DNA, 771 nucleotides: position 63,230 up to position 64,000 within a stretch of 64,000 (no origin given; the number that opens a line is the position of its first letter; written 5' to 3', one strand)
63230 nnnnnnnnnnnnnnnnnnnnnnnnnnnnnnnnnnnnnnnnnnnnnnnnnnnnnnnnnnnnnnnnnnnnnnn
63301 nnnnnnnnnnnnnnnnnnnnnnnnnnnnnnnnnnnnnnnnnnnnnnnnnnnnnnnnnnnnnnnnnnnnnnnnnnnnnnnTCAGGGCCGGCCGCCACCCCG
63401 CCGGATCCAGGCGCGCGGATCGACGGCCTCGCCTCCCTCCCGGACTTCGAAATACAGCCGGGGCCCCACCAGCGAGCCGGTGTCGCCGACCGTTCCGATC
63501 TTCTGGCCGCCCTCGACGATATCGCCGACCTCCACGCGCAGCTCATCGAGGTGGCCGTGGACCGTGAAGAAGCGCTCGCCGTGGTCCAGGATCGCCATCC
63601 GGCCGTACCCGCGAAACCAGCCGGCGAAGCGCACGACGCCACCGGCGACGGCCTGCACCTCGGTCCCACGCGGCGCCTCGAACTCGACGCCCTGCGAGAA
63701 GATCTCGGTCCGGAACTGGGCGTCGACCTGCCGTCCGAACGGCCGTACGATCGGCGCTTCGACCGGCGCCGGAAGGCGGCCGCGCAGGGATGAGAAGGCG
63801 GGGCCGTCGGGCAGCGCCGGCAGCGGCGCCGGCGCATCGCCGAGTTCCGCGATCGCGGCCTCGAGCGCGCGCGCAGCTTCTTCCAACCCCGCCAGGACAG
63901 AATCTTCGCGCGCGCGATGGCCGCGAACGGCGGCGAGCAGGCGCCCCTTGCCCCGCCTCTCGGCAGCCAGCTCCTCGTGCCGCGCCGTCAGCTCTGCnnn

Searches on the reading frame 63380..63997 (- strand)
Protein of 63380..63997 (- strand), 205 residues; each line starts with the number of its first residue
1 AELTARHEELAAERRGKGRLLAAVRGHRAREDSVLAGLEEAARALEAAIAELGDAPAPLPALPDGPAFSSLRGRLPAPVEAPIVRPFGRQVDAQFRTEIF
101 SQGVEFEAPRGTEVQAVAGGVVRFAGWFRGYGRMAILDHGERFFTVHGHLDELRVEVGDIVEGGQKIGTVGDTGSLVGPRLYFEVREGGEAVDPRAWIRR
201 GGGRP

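Call 31: search_protein_families(library=pfam, proteins=[window:63380-63997:-], max_evalue=0.01)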
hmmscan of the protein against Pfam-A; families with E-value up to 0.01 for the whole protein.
window:63380-63997:- (205 aa): 1 family
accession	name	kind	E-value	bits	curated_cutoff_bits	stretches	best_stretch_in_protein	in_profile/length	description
PF01551.29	Peptidase_M23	-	4.2e-29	101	28.7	1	101-194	3-96/96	Peptidase family M23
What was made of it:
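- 63380..64000 (-): 3' part of the EnvC-like M23 peptidase gene (runs off the window), upstream neighbour of the array. In full-length loci ftsE and ftsX precede it. Pfam Peptidase_M23 E=4e-29 (call 31).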
